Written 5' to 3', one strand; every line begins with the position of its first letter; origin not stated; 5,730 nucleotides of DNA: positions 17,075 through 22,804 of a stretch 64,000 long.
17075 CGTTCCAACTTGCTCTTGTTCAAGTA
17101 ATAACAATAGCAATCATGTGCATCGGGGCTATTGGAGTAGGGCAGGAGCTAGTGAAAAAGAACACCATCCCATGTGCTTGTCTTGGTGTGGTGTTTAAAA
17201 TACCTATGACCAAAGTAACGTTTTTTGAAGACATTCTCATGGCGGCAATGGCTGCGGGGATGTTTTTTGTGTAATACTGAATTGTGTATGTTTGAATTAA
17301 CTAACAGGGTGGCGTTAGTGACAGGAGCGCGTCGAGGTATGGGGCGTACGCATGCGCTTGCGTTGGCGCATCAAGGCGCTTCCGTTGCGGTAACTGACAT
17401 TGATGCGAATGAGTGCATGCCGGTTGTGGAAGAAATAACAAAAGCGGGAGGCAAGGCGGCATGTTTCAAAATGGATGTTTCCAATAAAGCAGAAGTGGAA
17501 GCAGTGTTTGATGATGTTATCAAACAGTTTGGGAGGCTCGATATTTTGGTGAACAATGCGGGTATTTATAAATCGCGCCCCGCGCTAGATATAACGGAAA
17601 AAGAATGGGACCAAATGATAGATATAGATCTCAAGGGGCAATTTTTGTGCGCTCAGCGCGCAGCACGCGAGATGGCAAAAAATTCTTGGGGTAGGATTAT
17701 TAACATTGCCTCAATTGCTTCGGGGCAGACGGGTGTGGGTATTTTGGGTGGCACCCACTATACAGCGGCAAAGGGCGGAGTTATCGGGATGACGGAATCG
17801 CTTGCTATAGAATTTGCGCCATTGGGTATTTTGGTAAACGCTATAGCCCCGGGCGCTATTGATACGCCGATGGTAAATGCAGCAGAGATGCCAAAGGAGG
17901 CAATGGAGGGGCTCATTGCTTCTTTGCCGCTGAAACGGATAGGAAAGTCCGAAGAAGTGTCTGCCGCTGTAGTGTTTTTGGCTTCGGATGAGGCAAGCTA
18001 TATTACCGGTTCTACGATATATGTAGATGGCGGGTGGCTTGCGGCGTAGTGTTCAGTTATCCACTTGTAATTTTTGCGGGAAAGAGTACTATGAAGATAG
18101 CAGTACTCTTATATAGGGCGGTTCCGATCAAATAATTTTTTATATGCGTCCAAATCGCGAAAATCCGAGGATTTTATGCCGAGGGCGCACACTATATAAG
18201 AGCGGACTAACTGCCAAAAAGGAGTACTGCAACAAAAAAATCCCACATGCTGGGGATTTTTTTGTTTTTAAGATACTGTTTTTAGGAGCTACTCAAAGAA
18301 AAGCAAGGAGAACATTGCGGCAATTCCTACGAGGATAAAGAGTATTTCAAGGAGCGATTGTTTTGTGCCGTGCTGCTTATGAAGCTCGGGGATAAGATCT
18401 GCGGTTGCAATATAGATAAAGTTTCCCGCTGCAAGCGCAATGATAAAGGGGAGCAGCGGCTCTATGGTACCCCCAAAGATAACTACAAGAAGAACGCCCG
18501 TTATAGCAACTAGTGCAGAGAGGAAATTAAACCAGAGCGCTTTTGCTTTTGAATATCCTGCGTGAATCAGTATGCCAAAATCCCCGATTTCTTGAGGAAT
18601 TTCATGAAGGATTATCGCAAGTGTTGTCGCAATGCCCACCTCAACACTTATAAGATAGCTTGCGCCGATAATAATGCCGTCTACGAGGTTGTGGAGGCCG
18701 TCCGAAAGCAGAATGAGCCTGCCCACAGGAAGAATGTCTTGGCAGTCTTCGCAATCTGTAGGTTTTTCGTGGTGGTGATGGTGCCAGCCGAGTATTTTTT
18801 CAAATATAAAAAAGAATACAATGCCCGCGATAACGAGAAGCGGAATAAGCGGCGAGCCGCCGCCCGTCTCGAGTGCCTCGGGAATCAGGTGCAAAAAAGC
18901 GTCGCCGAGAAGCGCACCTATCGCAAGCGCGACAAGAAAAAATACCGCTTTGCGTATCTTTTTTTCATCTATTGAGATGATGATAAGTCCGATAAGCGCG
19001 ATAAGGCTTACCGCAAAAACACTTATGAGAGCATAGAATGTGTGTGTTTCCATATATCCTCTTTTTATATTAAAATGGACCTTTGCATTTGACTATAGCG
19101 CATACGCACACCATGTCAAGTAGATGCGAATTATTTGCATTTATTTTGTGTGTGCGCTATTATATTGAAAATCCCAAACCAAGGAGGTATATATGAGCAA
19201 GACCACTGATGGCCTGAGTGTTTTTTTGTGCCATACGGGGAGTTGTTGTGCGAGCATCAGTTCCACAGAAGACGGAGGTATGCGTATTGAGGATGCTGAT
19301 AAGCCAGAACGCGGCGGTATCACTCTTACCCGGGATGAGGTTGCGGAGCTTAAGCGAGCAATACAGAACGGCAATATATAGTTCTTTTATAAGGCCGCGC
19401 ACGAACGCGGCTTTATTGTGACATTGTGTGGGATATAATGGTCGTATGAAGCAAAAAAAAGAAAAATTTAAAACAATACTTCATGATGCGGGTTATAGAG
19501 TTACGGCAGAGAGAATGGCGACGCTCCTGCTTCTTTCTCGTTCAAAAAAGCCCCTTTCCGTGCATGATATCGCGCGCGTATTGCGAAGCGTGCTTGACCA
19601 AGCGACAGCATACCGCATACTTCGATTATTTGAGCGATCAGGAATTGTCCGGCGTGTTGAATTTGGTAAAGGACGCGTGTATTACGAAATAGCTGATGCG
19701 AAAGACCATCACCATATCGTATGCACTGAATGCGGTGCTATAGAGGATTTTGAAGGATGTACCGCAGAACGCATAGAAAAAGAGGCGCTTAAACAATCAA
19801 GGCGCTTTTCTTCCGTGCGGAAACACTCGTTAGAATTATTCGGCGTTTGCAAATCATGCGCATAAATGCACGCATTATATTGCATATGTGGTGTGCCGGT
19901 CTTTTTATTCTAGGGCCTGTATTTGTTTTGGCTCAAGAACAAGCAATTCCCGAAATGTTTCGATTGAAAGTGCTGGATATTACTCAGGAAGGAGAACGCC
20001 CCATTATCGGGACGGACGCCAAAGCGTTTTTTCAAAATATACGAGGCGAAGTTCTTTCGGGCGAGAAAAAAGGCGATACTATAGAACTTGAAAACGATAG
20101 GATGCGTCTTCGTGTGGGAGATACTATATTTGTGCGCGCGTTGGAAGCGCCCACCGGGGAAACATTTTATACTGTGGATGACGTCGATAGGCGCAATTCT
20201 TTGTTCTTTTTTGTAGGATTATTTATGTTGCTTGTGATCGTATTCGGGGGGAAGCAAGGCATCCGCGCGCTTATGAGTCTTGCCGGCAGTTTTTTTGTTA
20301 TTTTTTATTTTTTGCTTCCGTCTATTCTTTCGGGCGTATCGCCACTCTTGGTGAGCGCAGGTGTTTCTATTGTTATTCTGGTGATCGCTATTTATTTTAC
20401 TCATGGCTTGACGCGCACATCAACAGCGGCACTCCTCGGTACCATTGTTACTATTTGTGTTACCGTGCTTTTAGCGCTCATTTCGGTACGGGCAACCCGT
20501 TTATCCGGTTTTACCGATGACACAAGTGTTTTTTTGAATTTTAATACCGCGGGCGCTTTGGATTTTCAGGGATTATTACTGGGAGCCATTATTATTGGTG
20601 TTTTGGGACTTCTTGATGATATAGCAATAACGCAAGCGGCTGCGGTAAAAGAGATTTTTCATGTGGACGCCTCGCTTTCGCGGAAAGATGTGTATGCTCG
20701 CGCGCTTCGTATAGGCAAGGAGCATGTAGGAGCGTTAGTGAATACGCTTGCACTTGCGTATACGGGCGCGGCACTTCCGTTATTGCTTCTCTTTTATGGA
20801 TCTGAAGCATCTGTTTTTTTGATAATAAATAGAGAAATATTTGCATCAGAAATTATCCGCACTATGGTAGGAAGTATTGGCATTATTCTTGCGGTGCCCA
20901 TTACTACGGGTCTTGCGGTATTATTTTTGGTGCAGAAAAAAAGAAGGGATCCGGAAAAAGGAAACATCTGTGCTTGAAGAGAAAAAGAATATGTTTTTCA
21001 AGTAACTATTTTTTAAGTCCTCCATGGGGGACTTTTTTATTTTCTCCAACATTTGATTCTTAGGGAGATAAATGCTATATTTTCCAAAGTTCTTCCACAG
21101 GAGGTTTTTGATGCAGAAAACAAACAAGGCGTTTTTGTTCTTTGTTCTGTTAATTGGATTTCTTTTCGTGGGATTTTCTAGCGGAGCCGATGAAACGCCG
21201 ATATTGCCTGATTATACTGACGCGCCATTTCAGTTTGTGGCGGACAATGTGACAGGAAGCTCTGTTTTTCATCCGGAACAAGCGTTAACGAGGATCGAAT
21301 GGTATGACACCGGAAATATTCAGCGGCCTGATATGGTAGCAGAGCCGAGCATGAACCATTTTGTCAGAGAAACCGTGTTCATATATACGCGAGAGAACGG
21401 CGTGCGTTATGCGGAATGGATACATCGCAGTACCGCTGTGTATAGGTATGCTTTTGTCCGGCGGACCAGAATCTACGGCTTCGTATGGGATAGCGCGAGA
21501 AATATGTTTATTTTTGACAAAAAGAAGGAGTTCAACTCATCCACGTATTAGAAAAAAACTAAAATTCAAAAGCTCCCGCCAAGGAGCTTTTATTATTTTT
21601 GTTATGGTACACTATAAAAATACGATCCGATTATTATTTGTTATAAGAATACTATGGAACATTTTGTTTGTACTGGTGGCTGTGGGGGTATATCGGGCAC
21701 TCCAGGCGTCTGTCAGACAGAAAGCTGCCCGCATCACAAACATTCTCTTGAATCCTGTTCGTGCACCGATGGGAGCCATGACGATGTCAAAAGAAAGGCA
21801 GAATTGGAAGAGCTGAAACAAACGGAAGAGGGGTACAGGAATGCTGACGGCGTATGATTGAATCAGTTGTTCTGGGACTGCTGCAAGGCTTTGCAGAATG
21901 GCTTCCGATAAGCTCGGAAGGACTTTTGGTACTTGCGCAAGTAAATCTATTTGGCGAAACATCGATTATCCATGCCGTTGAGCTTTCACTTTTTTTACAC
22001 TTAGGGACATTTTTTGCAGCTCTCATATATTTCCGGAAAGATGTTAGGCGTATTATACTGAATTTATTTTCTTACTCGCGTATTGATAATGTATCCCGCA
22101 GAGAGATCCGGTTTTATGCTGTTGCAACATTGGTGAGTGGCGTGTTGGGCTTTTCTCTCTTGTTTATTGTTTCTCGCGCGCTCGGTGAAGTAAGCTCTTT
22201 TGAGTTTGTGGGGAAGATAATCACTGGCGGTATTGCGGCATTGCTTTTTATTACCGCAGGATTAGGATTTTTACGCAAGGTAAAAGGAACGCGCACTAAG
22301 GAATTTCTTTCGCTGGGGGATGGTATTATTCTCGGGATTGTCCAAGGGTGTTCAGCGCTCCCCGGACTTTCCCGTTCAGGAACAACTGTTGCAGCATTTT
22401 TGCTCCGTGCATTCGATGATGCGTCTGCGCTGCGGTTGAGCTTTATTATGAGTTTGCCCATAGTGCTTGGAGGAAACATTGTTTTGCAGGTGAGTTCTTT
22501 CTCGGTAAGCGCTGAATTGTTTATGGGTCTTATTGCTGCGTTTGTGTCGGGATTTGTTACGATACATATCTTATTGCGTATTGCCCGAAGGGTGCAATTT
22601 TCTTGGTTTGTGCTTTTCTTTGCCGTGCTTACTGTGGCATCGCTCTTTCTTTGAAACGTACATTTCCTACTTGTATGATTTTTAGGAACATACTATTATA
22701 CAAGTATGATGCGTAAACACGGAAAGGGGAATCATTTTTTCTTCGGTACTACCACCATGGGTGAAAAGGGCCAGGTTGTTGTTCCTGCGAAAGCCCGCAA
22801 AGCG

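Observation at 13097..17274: Extracytoplasmic thiol-redox cluster: Met-rich cupredoxin-like protein, TlpA-like thioredoxin, CcdA, DipZ-like thioredoxin, MsrA, MauE/DoxX-like protein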

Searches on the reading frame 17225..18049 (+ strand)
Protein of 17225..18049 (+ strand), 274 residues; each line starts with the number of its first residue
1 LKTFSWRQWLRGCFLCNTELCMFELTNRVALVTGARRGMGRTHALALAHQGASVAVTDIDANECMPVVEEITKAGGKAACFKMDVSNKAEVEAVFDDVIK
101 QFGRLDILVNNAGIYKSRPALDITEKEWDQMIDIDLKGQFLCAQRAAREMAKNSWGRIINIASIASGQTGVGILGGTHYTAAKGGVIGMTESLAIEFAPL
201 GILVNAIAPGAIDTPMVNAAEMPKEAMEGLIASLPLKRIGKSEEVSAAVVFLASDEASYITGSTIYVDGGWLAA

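Call 3: search_protein_families(library=pfam, proteins=[window:17225-18049:+], max_evalue=0.01)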
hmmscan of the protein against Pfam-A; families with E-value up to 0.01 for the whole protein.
window:17225-18049:+ (274 aa): 4 families
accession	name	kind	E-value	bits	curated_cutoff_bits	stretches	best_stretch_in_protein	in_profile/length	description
PF13561.12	adh_short_C2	-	5.9e-70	236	27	1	34-271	1-235/236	Enoyl-(Acyl carrier protein) reductase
PF00106.31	adh_short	-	4.4e-58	196.4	26.6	1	28-220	1-190/195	short chain dehydrogenase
PF08659.16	KR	-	1.6e-10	41.6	22.6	1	30-182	3-152/180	KR domain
PF23441.1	SDR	-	3.9e-05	23.6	27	1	183-271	167-255/258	SDR-like rossmann domain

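Call 88: search_protein_families(library=ncbifam, proteins=[window:17288-18049:+], max_evalue=0.01)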
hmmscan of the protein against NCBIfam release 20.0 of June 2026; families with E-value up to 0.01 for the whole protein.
window:17288-18049:+ (253 aa): 233 families (the best 25 are shown)
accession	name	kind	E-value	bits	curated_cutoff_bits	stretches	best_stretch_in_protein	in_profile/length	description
NF004198.0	PRK05653.1-3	equivalog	2.8e-75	253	296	1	4-250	5-246/248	3-oxoacyl-ACP reductase FabG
TIGR01830.1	3oxo_ACP_reduc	equivalog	1.4e-74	250.8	297.75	1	9-249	1-237/239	3-oxoacyl-[acyl-carrier-protein] reductase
NF005559.1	PRK07231.1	subfamily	8.4e-72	241.6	215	1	4-251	2-248/249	glucose 1-dehydrogenase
NF009466.0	PRK12826.1-2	subfamily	1.3e-71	241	222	1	5-250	2-244/248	3-oxoacyl-ACP reductase FabG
NF004818.0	PRK06172.1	equivalog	1.8e-71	240.4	336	1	3-252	4-252/253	SDR family oxidoreductase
NF004791.0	PRK06138.1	equivalog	2.9e-68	229.9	312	1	3-253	2-252/252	SDR family oxidoreductase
NF004197.0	PRK05653.1-1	equivalog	2.9e-67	226.9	332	1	3-250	4-246/249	3-oxoacyl-ACP reductase FabG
NF004778.0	PRK06124.1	equivalog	3.8e-66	223.1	303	1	2-251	7-253/256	SDR family oxidoreductase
NF009384.0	PRK12743.1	equivalog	1.3e-65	221.1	264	1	4-252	4-249/258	SDR family oxidoreductase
NF006070.0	PRK08213.1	subfamily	1e-64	218.6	279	1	1-250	7-256/259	gluconate 5-dehydrogenase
NF009464.0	PRK12824.1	subfamily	1.3e-64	218.2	269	1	6-250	2-242/245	3-oxoacyl-ACP reductase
TIGR01832.1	kduD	equivalog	3e-64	216.9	338.85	1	2-252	1-247/248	2-dehydro-3-deoxy-D-gluconate 5-dehydrogenase KduD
NF009093.0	PRK12429.1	subfamily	3.8e-64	216.5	258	1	3-252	2-258/259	3-hydroxybutyrate dehydrogenase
NF005309.0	PRK06841.1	subfamily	4e-64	216.6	286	1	2-250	11-252/255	GolD/DthD family dehydrogenase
NF009468.0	PRK12826.1-4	equivalog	1.1e-63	215.3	318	1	3-250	4-247/256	SDR family oxidoreductase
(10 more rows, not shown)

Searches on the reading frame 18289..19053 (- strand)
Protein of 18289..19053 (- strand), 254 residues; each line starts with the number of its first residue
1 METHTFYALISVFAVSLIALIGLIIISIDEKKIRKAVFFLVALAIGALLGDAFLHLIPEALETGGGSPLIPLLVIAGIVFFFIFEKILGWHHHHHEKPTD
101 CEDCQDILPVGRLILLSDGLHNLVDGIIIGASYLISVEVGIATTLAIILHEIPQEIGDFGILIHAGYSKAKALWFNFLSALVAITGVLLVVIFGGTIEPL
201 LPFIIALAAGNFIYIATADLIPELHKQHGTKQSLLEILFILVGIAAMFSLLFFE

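Call 3: search_protein_families(library=pfam, proteins=[window:18289-19053:-], max_evalue=0.01)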
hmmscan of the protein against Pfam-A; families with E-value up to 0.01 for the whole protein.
window:18289-19053:- (254 aa): 1 family
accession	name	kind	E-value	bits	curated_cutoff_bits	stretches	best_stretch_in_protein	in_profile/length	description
PF02535.28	Zip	-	3.7e-50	171.4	35.1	2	91-250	156-322/323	ZIP Zinc transporter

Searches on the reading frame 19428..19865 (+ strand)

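Call 88: search_protein_families(library=ncbifam, proteins=[window:19428-19865:+], max_evalue=0.01)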
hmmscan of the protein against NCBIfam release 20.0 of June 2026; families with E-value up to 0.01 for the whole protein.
window:19428-19865:+ (145 aa): 10 families
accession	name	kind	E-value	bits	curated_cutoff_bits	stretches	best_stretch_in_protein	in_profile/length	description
NF051892.1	TransRegFurBacil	equivalog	2.6e-21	76.3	220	1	7-144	1-143/149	ferric iron uptake transcriptional regulator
NF006999.0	PRK09462.1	equivalog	2.7e-18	66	146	1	16-143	6-135/148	ferric iron uptake transcriptional regulator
NF051891.1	TransRegFurHelico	equivalog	2.2e-17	63.3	200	1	12-144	12-145/148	ferric iron uptake transcriptional regulator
NF052545.1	TransRegPerRClab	equivalog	1.9e-15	57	180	1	13-144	3-134/138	transcriptional regulator PerR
NF047462.1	FUR_perox_PerRA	exception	1.9e-11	44.6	200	1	7-109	1-105/142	peroxide-responsive transcriptional repressor PerRA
NF008646.0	PRK11639.1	equivalog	1.3e-09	38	167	1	15-144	14-146/171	zinc uptake transcriptional repressor Zur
NF045678.1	TransRegIrrA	equivalog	1.3e-08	34.8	150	1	9-110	4-108/138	iron response transcriptional regulator IrrA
NF045677.1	FeRespRegIrr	equivalog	1.5e-07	31.5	170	1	16-110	2-99/127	Fur family transcriptional regulator Irr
NF047406.1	TransRegPerRTherm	equivalog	5.2e-06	26.7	200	1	54-144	38-125/130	manganese-dependent transcriptional regulator PerR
NF005061.0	PRK06474.1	equivalog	0.0046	16.9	121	1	29-87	13-70/178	hypothetical protein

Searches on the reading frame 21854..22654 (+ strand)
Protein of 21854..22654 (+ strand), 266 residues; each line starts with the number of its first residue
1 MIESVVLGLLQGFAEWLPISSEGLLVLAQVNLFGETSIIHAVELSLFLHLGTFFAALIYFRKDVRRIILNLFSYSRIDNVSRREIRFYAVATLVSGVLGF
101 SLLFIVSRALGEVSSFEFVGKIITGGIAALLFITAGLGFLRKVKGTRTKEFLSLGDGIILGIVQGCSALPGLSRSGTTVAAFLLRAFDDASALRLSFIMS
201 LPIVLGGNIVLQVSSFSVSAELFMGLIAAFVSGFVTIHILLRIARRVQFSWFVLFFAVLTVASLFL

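Call 59: search_protein_families(library=pfam, proteins=[window:21854-22654:+], max_evalue=0.01)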
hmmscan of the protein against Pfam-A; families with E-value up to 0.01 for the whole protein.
window:21854-22654:+ (266 aa): 1 family
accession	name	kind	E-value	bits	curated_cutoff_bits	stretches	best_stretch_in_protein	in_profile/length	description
PF02673.24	BacA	-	3.4e-45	155.2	33.4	1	5-261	2-256/257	Bacitracin resistance protein BacA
